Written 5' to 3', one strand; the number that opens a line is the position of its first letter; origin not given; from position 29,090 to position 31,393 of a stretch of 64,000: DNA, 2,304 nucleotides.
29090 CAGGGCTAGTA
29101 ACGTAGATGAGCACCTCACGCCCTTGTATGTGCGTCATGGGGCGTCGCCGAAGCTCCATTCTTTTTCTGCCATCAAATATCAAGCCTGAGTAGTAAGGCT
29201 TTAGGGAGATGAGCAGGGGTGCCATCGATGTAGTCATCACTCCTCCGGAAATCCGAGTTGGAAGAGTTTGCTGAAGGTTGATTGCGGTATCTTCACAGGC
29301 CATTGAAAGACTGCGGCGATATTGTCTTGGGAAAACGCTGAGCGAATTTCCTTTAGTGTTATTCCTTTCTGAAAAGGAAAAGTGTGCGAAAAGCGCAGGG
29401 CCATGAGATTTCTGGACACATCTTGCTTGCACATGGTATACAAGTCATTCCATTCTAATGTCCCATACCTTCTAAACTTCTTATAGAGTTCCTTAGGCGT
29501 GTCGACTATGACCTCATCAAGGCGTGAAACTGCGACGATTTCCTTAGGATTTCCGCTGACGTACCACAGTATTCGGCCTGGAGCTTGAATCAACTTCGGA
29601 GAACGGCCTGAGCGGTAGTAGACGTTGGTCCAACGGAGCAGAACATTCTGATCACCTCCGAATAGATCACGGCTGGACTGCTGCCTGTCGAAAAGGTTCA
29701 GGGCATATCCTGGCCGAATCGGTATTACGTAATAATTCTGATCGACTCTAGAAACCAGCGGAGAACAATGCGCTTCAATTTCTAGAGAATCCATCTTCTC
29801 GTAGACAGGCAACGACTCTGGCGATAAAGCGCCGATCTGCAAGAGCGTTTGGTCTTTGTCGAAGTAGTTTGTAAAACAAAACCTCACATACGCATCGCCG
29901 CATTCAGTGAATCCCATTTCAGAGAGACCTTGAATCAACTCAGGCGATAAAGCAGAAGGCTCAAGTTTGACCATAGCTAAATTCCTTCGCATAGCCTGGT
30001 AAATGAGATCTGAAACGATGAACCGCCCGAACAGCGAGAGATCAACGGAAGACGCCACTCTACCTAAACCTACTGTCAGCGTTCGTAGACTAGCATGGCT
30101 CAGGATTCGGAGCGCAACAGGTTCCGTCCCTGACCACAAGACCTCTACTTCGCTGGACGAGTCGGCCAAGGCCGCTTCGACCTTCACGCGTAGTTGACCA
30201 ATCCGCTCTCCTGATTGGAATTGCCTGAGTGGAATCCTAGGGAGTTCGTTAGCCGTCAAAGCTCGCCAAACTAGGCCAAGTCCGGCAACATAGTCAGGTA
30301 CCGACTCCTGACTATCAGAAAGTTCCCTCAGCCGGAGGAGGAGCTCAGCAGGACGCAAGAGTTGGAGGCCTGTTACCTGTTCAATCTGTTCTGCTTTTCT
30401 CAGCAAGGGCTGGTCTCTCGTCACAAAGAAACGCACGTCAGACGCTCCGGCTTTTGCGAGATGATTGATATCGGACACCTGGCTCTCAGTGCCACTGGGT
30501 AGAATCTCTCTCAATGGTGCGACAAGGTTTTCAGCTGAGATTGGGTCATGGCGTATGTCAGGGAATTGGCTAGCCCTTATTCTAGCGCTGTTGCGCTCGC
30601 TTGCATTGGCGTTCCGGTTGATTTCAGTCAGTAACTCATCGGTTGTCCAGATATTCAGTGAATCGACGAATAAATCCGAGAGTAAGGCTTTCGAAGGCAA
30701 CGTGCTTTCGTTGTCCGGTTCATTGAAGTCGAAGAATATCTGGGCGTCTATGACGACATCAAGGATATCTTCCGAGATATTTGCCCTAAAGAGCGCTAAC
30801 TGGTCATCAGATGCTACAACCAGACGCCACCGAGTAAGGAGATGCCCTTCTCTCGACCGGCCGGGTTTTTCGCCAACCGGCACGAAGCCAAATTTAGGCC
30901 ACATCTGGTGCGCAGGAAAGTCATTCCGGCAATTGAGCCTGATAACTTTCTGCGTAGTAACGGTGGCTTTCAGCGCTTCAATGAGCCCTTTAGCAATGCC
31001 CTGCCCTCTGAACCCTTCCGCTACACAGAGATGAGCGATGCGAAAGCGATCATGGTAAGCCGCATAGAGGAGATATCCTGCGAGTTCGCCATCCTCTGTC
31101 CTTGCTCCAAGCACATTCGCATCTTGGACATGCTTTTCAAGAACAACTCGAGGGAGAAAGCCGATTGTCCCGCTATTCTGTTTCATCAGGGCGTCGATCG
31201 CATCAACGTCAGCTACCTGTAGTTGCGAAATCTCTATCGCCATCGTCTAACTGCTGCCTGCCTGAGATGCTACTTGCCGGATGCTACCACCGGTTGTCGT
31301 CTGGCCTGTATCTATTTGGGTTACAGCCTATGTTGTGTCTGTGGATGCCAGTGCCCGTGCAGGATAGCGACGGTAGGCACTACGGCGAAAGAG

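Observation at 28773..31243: AT-rich two-gene module: a GNAT-PIN-(GNAT-like)-ASCH protein translationally coupled to a stand-alone ASCH protein; candidate writer/eraser toxin-antitoxin or defence system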

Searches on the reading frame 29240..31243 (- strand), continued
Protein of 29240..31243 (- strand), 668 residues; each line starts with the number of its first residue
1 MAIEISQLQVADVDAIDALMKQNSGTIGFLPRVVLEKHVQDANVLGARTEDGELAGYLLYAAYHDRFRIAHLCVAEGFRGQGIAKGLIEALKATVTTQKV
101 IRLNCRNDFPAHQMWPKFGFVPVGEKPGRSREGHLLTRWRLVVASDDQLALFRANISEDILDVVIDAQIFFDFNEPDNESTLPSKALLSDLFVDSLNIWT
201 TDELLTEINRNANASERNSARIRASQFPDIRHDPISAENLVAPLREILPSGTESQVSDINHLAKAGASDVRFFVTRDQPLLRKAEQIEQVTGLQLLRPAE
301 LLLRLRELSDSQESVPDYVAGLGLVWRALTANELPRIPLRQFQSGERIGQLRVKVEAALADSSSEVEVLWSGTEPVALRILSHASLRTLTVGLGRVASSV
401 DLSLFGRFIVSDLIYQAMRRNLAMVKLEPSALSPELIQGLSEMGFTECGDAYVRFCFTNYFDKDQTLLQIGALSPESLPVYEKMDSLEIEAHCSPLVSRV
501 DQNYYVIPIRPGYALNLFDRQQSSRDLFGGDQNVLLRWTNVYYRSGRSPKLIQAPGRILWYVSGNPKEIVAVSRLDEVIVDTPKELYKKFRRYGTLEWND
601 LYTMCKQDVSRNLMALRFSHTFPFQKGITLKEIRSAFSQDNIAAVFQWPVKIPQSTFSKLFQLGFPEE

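Call 98: search_protein_families(library=padloc, proteins=[L085:5989-8124:+, L085:8149-8640:+, L085:8682-10310:+], max_evalue=0.001)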
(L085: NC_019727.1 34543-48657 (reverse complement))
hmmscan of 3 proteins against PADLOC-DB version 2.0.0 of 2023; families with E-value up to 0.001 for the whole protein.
L085:5989-8124:+ (712 aa): 2 families
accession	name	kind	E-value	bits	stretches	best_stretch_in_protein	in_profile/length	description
PDLC04421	PDC-M11A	-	2.2e-10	37.8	1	518-683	312-458/486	-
PDLC04420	PDC-M11A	-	1.3e-09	35.4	1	356-696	61-358/376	-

L085:8149-8640:+ (164 aa): 4 families
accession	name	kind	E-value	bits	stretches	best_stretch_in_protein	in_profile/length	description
PDLC04425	PDC-M11B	-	1.7e-31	107.4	1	6-140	3-127/132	-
PDLC04424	PDC-M11B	-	5.4e-29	99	1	6-143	10-137/142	-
PDLC04423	PDC-M11B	-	8.4e-15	53.1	1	8-136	1-119/164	-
PDLC04420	PDC-M11A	-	6.5e-07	26.6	1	18-144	252-372/376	-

L085:8682-10310:+ (543 aa): 8 families
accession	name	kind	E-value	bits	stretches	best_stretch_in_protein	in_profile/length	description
PDLC03547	REase_II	-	2.7e-17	60.6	2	295-406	261-374/585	Type II restriction enzyme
PDLC03448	REase_II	-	1.2e-13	48.2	1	298-356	446-505/857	Type II restriction enzyme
PDLC03838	DolB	-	2.6e-05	21.6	0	302-323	170-191/375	-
PDLC02195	IetA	-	0.00011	19.6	1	295-322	134-161/395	-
PDLC02196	IetA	-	0.00019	19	1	294-322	118-146/374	-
PDLC04547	PDC-M26A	-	0.00057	16.5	0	285-409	319-435/724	-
PDLC04232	IetA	-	0.00092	16.7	0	283-322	99-140/330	-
PDLC04140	mad8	-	0.00097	16.7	0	282-338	7-66/314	mads_8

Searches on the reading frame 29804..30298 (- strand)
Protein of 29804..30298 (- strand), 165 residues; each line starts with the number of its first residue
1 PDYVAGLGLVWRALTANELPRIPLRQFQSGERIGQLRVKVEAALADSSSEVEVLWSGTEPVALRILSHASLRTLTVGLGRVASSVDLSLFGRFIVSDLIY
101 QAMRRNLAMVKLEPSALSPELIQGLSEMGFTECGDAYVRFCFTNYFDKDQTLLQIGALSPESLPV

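Call 28: search_solved_structures(query=A3, max_evalue=10)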
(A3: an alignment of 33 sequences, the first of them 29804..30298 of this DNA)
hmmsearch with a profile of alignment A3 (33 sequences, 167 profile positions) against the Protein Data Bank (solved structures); distinct sequences matched with E-value up to 10: 4.
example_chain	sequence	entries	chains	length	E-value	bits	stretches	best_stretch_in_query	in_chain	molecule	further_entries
1yvk_A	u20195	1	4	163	0.07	16.2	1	52-132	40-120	hypothetical protein BSU33890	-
8g8i_A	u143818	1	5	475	0.074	16.2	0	9-59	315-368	C3HR3_9r_shift4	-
6qic_A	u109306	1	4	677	0.52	13.4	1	86-136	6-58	Putative pre-mRNA splicing factor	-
6i3o_A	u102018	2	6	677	0.53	13.4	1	86-136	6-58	Putative pre-mRNA splicing factor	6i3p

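Call 50: search_protein_families(library=pfam, alignment_id=A3, max_evalue=10)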
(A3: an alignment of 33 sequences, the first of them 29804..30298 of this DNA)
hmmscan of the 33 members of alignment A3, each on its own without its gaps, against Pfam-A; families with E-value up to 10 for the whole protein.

A. member 1, window:29804-30298:- (165 aa): 1 family
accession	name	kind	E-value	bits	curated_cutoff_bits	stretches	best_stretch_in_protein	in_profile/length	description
PF25236.1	DUF7851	-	0.13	12.8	27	1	60-91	64-95/189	Domain of unknown function (DUF7851)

B. families by the number of members that match (of 33 scanned): 17 families
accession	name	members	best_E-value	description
PF06996.16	T6SS_TssG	2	0.085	Type VI secretion, TssG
PF05491.19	RuvB_C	1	0.013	RuvB C-terminal winged helix domain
PF21096.2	RecA_C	1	0.044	RecA C-terminal domain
PF10122.14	Zn_ribbon_Com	1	0.05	Mu-like prophage protein Com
PF12387.13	Peptidase_C74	1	0.051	Pestivirus NS2 peptidase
PF24348.1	DUF7508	1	0.074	Domain of unknown function (DUF7508)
PF16577.11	UBA_5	1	0.076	UBA domain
PF13480.13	Acetyltransf_6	1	0.079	Acetyltransferase (GNAT) domain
PF06754.17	PhnG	1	0.081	Phosphonate metabolism protein PhnG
PF11547.14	E3_UbLigase_EDD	1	0.098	E3 ubiquitin ligase EDD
PF11554.13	DUF3232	1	0.11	Protein of unknown function (DUF3232)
PF25236.1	DUF7851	1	0.13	Domain of unknown function (DUF7851)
PF18215.6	Rtt106_N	1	0.13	Histone chaperone Rtt106 N-terminal domain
PF02575.21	YbaB_DNA_bd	1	0.13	YbaB/EbfC DNA-binding family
PF11729.14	Capsid-VNN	1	0.18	nodavirus capsid protein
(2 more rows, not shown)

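Call 107: search_solved_structures(query=A8, max_evalue=10, show_alignments=2)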
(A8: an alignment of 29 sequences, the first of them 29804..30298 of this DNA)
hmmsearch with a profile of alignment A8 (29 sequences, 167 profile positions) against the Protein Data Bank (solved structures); distinct sequences matched with E-value up to 10: 8.
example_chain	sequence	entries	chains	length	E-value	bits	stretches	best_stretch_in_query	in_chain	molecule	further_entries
8g8i_A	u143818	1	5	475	3.1e-09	40.2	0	28-60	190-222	C3HR3_9r_shift4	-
4v61_AH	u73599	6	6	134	0.0057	19.8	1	97-138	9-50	Ribosomal Protein S8 | 30S ribosomal protein S8, chloroplastic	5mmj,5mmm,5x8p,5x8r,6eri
1yvk_A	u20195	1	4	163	0.0059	19.8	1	52-115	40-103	hypothetical protein BSU33890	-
4q6r_A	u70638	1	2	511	0.019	18.2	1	118-161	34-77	Sphingosine-1-phosphate lyase 1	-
8ayf_A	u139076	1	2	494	0.019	18.2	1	118-161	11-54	Sphingosine-1-phosphate lyase 1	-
1yx0_A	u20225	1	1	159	0.1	15.8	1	56-118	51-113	hypothetical protein ysnE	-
7jil_m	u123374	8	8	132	0.69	13.1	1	101-133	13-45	30S ribosomal protein S8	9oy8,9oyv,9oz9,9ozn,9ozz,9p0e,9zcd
6lea_E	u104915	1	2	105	0.7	13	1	86-131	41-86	Flagellin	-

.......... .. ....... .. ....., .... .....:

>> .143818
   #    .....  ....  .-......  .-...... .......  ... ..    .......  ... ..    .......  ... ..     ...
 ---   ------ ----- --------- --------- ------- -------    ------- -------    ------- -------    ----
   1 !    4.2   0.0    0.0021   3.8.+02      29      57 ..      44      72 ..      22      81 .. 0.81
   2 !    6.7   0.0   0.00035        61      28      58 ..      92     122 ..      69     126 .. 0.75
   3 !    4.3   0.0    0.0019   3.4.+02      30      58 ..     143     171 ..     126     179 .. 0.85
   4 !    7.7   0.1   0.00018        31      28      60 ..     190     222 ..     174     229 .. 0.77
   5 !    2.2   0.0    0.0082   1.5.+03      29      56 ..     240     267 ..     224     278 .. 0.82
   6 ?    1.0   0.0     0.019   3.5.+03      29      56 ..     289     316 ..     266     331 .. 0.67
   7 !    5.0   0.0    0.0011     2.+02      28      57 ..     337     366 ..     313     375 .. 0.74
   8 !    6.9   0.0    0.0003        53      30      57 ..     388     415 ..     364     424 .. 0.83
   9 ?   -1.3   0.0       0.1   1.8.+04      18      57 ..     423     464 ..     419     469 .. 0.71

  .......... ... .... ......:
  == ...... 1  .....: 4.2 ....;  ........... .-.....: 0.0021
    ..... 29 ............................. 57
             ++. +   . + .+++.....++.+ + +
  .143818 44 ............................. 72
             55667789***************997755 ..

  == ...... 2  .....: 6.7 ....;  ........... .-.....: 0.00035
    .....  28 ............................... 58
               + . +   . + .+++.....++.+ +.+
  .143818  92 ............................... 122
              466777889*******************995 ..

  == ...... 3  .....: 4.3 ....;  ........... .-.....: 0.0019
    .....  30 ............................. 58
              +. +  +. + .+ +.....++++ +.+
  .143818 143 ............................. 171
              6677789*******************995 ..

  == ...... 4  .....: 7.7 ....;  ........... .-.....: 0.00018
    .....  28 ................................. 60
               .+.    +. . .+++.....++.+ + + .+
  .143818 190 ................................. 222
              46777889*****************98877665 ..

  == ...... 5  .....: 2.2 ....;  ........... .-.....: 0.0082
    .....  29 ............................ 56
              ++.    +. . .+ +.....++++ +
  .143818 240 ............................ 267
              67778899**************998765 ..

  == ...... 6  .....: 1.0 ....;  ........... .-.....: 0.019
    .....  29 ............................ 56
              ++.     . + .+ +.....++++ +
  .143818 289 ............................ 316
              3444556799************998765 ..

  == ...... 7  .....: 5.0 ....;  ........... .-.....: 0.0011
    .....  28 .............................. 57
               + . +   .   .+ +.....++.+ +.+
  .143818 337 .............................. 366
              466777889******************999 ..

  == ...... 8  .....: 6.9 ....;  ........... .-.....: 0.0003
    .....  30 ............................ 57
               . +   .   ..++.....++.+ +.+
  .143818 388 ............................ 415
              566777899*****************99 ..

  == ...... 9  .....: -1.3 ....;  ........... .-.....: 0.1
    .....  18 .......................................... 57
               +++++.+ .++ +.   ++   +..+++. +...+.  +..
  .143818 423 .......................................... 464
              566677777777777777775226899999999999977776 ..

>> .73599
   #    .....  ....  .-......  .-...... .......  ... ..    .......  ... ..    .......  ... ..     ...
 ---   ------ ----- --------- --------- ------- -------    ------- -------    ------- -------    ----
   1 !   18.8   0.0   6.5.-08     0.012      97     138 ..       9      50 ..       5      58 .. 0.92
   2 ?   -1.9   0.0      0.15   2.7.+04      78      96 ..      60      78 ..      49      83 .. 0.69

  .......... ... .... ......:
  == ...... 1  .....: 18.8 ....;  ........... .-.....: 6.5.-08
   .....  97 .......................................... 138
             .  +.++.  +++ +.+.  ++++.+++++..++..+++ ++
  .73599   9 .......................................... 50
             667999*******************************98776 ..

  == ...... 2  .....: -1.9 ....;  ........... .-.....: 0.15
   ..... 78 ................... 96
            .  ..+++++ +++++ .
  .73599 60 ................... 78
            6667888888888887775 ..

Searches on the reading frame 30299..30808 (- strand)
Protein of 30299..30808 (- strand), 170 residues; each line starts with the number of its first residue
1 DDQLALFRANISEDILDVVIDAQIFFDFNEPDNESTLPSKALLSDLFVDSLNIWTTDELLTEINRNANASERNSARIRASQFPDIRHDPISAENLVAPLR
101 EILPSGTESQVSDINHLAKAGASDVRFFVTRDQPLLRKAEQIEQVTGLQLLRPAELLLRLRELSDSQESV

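Call 27: search_solved_structures(query=A2, max_evalue=10, show_alignments=2)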
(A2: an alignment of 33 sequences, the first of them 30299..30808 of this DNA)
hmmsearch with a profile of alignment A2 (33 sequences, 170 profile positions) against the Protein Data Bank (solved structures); distinct sequences matched with E-value up to 10: 1.
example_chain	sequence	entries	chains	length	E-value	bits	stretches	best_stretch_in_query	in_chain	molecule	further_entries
8fre_A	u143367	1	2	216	0.04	17.1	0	59-108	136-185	RBL4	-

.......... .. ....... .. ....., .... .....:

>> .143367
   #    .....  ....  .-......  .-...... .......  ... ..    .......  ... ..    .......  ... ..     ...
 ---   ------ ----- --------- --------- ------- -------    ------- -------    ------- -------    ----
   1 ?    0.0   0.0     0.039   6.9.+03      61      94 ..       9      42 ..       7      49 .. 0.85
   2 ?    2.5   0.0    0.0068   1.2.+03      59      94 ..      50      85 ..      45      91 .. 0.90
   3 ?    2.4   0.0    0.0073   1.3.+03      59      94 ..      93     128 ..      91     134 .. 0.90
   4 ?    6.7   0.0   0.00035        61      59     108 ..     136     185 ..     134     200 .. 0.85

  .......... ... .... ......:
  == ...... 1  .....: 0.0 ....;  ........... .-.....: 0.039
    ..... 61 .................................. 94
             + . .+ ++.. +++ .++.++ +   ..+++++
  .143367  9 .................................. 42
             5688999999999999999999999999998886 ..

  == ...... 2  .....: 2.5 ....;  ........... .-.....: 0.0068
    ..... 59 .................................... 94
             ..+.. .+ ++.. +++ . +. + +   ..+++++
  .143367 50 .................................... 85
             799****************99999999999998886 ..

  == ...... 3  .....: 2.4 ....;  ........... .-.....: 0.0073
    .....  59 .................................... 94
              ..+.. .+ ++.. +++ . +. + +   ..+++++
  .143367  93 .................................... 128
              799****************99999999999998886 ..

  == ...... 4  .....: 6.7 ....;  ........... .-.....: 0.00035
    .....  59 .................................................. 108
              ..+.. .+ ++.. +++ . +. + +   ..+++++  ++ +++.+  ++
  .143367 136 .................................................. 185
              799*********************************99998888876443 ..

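Call 30: search_protein_families(library=pfam, alignment_id=A2, max_evalue=10)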
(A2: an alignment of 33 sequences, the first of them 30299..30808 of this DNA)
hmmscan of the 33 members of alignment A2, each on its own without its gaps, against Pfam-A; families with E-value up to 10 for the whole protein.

A. member 1, window:30299-30808:- (170 aa): 0 families

B. families by the number of members that match (of 33 scanned): 23 families
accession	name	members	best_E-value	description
PF13470.12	PIN_3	9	0.0013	PIN domain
PF01850.27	PIN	8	3.8e-05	PIN domain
PF01927.22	Mut7-C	6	0.013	Mut7-C RNAse domain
PF11812.13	DUF3333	2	0.011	Domain of unknown function (DUF3333)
PF08673.15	RsbU_N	2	0.09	Phosphoserine phosphatase RsbU, N-terminal domain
PF17104.11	YBL010C_LAA2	1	0.0027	YBL010C/LAA2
PF00784.22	MyTH4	1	0.0031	MyTH4 domain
PF13638.12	PIN_4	1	0.012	PIN domain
PF13167.11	GTP-bdg_N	1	0.013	GTP-binding GTPase N-terminal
PF18737.6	HEPN_MAE_28990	1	0.021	MAE_28990/MAE_18760-like HEPN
PF10083.14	DUF2321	1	0.025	Uncharacterized protein conserved in bacteria (DUF2321)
PF20652.3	Sec8_C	1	0.028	Exocyst complex component Sec8 C-terminal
PF04378.19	RsmJ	1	0.045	Ribosomal RNA large subunit methyltransferase D, RlmJ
PF07476.17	MAAL_C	1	0.053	Methylaspartate ammonia-lyase C-terminus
PF16976.10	RcpC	1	0.054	Flp pilus assembly protein RcpC/CpaB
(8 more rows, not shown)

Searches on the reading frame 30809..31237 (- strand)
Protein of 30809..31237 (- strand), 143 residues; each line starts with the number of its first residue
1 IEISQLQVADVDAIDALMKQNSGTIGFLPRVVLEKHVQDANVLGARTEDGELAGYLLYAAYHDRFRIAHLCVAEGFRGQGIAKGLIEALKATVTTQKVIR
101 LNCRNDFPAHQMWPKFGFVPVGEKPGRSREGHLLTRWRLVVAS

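Call 108: search_solved_structures(query=A7, max_evalue=0.1)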
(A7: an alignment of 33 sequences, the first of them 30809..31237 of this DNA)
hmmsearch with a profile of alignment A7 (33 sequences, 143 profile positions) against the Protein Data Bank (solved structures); distinct sequences matched with E-value up to 0.1: 42.
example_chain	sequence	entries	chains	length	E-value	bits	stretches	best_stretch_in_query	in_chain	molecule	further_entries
6ag5_A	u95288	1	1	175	3.8e-05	26.8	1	6-132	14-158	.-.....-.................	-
4pv6_C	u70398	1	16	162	4.7e-05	26.5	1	41-142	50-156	N-terminal acetyltransferase complex subunit [ARD1]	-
4r3k_A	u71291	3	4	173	7.7e-05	25.8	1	6-132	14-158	Uncharacterized N-acetyltransferase SSO0209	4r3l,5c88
4lx9_A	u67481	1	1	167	8.7e-05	25.7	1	6-131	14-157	ARCHAEAL AMINO-TERMINAL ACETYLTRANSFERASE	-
2x7b_A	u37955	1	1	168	8.9e-05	25.6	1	6-131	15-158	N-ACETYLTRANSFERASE SSO0209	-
6ag4_A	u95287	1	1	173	0.00015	24.9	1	6-132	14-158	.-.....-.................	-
6ao7_A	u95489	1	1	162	0.00027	24.1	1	30-98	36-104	Acetyltransferase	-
9cr5_A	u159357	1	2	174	0.00035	23.7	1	37-124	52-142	Acetyltransferase PA2271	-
9mgs_A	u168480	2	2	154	0.00043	23.4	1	49-117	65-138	Aminoglycoside acetyltransferase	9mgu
5xxr_A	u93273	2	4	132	0.00053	23.1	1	31-99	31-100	Protein RibT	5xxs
1y9k_A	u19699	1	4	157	0.001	22.2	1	32-94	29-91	IAA acetyltransferase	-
1bo4_A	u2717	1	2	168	0.001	22.2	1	49-117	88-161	PROTEIN (SERRATIA MARCESCENS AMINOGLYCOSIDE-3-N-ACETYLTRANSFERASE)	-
6bvc_A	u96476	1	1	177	0.0011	22.1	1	49-117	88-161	Aminoglycoside-(3)-N-acetyltransferase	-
9mto_A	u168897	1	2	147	0.0025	20.9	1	43-122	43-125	[Ribosomal protein bS18]-alanine N-acetyltransferase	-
1yvk_A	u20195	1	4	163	0.0038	20.3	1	30-91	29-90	hypothetical protein BSU33890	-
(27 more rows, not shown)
